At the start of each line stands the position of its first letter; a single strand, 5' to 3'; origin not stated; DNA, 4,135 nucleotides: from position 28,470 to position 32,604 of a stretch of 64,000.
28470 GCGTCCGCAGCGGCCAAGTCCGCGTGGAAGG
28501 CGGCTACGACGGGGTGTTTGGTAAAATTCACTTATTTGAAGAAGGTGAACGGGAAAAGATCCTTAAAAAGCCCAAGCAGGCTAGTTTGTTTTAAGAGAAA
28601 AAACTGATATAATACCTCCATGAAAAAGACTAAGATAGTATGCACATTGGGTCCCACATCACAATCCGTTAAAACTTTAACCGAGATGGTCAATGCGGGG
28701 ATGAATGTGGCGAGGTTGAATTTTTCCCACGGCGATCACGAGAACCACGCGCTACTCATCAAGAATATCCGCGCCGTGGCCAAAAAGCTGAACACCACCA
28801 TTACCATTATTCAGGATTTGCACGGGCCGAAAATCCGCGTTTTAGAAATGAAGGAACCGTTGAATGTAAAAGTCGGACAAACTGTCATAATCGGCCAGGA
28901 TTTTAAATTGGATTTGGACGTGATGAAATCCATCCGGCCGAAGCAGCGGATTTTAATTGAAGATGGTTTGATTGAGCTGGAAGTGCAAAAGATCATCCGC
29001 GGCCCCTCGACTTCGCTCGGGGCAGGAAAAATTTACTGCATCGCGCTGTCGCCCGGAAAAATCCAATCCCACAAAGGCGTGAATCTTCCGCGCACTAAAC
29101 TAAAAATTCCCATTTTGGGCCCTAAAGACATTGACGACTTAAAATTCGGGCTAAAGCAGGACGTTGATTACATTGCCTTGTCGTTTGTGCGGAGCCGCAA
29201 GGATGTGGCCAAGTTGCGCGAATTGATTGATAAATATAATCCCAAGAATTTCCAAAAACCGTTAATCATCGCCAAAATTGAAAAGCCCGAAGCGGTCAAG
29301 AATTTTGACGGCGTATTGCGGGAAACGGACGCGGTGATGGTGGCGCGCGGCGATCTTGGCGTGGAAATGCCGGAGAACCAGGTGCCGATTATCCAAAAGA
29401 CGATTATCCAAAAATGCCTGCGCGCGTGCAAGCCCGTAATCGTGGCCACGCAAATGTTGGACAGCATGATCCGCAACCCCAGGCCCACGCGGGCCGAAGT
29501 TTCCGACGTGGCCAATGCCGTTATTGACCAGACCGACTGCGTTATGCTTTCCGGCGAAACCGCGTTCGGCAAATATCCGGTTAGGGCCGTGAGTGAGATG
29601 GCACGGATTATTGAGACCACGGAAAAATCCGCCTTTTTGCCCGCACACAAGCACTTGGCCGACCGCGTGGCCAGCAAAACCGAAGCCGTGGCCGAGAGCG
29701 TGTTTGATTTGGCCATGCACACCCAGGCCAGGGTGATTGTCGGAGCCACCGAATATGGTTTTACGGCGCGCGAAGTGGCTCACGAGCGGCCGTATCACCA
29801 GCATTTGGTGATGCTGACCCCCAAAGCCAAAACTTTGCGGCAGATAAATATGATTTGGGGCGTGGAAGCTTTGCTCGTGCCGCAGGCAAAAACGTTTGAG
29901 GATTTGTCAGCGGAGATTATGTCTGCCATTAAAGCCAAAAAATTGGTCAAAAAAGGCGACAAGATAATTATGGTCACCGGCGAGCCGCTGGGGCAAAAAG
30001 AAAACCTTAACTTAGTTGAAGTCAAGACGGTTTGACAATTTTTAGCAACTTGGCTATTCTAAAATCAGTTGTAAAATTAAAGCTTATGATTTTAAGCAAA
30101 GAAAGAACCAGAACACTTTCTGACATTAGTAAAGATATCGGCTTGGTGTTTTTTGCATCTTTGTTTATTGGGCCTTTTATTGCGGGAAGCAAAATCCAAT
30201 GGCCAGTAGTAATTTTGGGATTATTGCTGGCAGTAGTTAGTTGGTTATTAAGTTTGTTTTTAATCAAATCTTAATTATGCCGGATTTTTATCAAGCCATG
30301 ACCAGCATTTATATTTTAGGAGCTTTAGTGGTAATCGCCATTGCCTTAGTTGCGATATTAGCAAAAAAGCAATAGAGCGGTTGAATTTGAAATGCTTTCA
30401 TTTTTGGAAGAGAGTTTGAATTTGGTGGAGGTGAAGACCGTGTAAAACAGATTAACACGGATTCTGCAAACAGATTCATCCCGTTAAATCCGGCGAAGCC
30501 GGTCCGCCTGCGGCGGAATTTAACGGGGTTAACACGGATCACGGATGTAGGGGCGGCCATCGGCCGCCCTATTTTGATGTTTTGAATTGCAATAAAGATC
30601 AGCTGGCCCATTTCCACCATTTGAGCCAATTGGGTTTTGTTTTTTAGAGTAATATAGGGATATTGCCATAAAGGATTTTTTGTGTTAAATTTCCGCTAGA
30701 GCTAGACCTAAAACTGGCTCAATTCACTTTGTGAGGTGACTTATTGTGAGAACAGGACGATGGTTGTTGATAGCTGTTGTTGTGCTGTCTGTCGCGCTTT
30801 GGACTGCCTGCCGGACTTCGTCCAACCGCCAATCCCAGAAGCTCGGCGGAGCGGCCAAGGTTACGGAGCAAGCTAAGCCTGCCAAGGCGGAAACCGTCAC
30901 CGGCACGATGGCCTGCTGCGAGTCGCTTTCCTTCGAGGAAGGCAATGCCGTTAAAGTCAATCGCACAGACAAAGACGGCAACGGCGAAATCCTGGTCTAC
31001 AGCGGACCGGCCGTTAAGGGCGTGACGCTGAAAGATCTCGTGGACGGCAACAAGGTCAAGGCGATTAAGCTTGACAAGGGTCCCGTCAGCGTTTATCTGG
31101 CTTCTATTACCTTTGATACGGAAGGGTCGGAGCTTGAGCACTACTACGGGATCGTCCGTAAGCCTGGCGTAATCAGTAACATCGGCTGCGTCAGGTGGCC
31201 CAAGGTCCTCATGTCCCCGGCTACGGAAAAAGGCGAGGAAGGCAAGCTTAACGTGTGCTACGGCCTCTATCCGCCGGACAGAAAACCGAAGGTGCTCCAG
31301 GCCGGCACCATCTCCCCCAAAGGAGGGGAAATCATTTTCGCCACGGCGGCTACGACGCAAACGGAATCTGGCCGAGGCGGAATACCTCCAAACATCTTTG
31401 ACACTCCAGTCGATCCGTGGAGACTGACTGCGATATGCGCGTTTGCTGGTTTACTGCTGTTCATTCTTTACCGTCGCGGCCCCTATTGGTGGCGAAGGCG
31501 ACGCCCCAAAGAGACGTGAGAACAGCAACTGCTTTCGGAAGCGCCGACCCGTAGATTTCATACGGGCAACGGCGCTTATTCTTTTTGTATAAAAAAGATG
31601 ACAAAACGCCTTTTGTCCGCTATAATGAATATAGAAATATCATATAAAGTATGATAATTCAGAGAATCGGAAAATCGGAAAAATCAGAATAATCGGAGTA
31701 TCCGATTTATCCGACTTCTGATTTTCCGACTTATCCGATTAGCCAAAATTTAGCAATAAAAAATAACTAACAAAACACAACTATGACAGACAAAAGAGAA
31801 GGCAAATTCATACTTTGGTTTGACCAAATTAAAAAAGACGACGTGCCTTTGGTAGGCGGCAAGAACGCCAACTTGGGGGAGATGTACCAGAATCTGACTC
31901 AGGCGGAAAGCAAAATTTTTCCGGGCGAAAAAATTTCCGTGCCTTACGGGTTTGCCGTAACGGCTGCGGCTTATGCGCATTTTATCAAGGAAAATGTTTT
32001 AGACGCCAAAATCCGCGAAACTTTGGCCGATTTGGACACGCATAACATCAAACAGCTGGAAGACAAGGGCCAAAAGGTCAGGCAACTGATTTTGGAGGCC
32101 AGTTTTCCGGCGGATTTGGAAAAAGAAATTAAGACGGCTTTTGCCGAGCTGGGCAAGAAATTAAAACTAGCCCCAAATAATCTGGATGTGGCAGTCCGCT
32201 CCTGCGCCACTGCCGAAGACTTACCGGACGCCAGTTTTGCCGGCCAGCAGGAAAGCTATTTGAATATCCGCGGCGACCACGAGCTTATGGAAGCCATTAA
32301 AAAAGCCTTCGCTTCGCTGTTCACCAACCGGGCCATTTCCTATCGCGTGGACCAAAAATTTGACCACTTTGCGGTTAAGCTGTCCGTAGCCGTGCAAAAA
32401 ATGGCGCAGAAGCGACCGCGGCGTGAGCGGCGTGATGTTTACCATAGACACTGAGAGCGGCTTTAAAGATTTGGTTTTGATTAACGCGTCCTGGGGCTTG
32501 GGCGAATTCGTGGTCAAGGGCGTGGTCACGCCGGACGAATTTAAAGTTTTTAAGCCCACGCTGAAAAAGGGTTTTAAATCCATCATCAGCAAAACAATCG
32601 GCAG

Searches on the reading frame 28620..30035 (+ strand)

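Call 85: search_protein_families(library=pfam, proteins=[window:28620-30035:+], max_evalue=0.00001)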
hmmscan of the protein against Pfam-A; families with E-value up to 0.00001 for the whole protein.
window:28620-30035:+ (471 aa): 2 families
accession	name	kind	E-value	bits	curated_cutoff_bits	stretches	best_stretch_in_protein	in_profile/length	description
PF00224.27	PK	-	9.5e-112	373.7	30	1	1-324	1-328/328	Pyruvate kinase, barrel domain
PF02887.21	PK_C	-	4.7e-26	91.6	28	1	355-468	1-113/114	Pyruvate kinase, alpha/beta domain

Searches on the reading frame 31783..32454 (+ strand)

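Call 113: search_protein_families(library=pfam, proteins=[window:31783-32454:+], max_evalue=0.0001)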
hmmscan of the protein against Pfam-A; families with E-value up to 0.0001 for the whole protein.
window:31783-32454:+ (223 aa): 1 family
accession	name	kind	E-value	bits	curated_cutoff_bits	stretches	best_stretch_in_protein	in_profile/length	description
PF01326.24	PPDK_N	-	3.5e-66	224.2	27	1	22-211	2-178/328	Pyruvate phosphate dikinase, AMP/ATP-binding domain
